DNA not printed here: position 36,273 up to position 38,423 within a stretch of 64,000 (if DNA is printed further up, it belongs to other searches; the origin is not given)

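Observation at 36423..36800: Histone-H1-like Lys/Ala-rich domain translationally fused to the N-terminus of GMP synthase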

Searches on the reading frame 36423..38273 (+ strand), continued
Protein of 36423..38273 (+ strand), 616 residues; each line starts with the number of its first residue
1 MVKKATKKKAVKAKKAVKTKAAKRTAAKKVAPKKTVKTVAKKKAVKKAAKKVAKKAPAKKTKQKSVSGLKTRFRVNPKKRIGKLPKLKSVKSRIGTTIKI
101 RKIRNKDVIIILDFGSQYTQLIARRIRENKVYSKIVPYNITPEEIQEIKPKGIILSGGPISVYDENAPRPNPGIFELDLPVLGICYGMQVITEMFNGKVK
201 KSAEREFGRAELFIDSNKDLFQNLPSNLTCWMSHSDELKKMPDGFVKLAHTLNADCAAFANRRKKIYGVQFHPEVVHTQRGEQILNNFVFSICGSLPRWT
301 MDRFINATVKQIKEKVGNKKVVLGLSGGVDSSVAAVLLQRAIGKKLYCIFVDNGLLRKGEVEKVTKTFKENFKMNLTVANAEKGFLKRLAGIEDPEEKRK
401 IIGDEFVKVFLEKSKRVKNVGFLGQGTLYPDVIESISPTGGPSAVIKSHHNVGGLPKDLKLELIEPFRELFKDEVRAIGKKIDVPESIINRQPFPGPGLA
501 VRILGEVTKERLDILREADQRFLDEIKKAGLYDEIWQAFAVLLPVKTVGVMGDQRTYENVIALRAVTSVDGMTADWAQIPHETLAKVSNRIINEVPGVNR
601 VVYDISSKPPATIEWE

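Call 15: find_encoding_contigs(protein=P0001, flank=3000, max_places=3)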
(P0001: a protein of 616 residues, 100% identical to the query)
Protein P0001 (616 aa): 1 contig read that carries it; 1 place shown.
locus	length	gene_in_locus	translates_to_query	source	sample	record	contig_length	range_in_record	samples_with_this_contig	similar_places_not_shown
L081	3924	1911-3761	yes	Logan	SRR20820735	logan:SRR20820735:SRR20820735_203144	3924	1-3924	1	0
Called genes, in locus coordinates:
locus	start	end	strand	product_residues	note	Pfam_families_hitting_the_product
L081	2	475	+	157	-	?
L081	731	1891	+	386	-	PF00478:IMPDH, PF03060:NMO (faint), PF01070:FMN_dh (weak)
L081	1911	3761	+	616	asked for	PF00117:GATase, PF02540:NAD_synthase, PF00958:GMP_synt_C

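Call 29: predict_structure(alignment_id=A1)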
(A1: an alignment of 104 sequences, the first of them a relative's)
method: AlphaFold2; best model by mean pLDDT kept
length: 616 residues; sequences in the alignment: 104
mean_pLDDT: 76.4   pTM: 0.67
mean pLDDT of the five models: 76.4, 75.8, 74.5, 74.0, 73.2
residues with pLDDT >= 90: 214; 70-90: 221; 50-70: 59; < 50: 122
segments of 3 or more residues with pLDDT < 50: 1-32, 34-75, 79-83, 99-101, 430-455, 610-613
pLDDT, mean of each block of 10 residues (from residue 1): 32 37 38 42 38 40 44 48 50 49 73 82 88 90 93 82 77 94 93 92 74 94 93 85 95 93 96 81 94 89 89 91 85 91 92 88 88 90 92 85 87 88 68 41 39 52 79 84 86 74 89 92 93 88 69 63 83 78 95 89 73 48
secondary structure, 60 per line:
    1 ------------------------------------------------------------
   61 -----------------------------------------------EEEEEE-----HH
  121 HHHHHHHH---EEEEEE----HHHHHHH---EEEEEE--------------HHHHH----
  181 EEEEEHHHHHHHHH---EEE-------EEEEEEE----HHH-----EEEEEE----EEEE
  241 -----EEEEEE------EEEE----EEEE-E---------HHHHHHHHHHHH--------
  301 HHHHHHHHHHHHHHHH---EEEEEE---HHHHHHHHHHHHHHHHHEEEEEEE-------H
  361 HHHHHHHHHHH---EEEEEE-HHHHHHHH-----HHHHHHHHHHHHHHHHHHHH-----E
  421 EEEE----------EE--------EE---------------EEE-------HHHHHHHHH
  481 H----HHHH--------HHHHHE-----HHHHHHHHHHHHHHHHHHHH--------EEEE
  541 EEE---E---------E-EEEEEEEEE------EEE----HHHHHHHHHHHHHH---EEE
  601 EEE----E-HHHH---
elements in order: E108-113 H119-128 E132-137 H142-148 E152-157 H172-176 E181-185 H186-194 E198-200 E208-214 E227-232 E237-240 E246-251 E258-261 E266-269 H281-292 H301-316 E320-325 H329-345 E346-352 H360-371 E375-380 H382-389 H395-414 E420-424 E462-464 H472-481 H486-489 H498-502 H509-528 E537-543 E559-567 E574-576 H581-594 E598-603 H610-613

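Call 30: search_protein_families(library=ncbifam, proteins=[window:36423-38270:+], max_evalue=0.01)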
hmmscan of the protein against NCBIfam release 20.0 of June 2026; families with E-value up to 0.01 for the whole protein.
window:36423-38270:+ (616 aa): 46 families (the best 25 are shown)
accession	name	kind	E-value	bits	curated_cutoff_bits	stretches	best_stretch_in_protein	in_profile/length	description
NF000848.1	PRK00074.1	equivalog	1.1e-246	819.4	400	1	109-616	1-512/512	glutamine-hydrolyzing GMP synthase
TIGR00884.1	guaA_Cterm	equivalog_domain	5e-149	495.7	338.75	1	304-616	2-310/310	glutamine-hydrolyzing GMP synthase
TIGR00888.1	guaA_Nterm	equivalog_domain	4.9e-77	257.6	172.15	1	109-294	1-186/188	glutamine-hydrolyzing GMP synthase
NF001975.0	PRK00758.1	equivalog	9.2e-53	178.6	198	1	109-293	4-182/185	GMP synthase subunit A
NF011201.0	PRK14607.1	equivalog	5e-23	81.6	670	1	135-290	30-187/534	bifunctional anthranilate synthase component II/anthranilate phosphoribosyltransferase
NF010081.0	PRK13566.1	equivalog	1.7e-19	69.6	645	1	101-289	523-717/729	anthranilate synthase component I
NF005799.0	PRK07649.1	equivalog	3.9e-19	68.9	327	1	139-289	33-185/195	aminodeoxychorismate/anthranilate synthase component II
NF005849.0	PRK07765.1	equivalog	1.6e-18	66.8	308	1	176-312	74-211/219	aminodeoxychorismate/anthranilate synthase component II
NF009475.0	PRK12838.1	equivalog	1.7e-18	66.7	221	1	15-289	124-350/359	carbamoyl phosphate synthase small subunit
NF006562.0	PRK09065.1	equivalog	6.4e-17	61.9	205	1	176-277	88-192/242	glutamine amidotransferase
NF005946.0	PRK08007.1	equivalog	2e-16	60.1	332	1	140-289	34-185/187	aminodeoxychorismate synthase component 2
NF006462.0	PRK08857.1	equivalog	5.2e-16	58.8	345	1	139-289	33-190/193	aminodeoxychorismate/anthranilate synthase component II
TIGR01815.1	TrpE-clade3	equivalog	1.8e-15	56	739.15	1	99-284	509-697/717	anthranilate synthase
NF041322.1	Anth_synII_Halo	equivalog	6.9e-15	55.2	320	1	131-290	23-188/190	anthranilate synthase component II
NF010587.0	PRK13980.1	equivalog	2.2e-14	53.3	255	2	305-363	18-77/267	NAD+ synthase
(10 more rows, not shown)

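Call 50: find_encoding_contigs(protein=P0071, flank=1500, max_places=1)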
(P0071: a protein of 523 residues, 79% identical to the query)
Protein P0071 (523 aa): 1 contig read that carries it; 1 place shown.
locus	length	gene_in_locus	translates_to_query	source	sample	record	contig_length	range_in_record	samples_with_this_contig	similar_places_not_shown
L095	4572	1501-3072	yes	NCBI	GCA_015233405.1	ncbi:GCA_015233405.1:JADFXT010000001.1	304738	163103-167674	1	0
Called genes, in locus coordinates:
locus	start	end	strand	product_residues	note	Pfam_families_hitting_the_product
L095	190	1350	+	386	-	PF00478:IMPDH, PF03060:NMO (faint), PF05690:ThiG (faint), PF01070:FMN_dh (weak)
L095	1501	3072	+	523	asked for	PF00117:GATase, PF07722:Peptidase_C26 (weak), PF02540:NAD_synthase, PF00958:GMP_synt_C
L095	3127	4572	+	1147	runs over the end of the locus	PF02811:PHP, PF07733:DNA_pol3_alpha, PF17657:DNA_pol3_finger, PF14579:HHH_6, PF01336:tRNA_anti-codon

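Call 51: find_encoding_contigs(protein=P0102, flank=1500, max_places=1)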
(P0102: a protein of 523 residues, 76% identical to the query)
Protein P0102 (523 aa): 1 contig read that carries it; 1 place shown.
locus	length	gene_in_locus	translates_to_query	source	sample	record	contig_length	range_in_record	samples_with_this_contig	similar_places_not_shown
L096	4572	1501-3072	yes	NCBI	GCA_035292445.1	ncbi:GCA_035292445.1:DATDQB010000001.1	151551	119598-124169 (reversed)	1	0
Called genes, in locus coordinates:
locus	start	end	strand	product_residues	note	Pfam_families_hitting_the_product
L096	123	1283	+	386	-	PF00478:IMPDH, PF01070:FMN_dh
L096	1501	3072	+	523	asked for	PF00117:GATase, PF07722:Peptidase_C26 (weak), PF02540:NAD_synthase, PF03054:tRNA_Me_trans (faint), PF00958:GMP_synt_C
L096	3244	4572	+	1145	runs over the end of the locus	PF02811:PHP, PF07733:DNA_pol3_alpha, PF17657:DNA_pol3_finger, PF14579:HHH_6, PF01336:tRNA_anti-codon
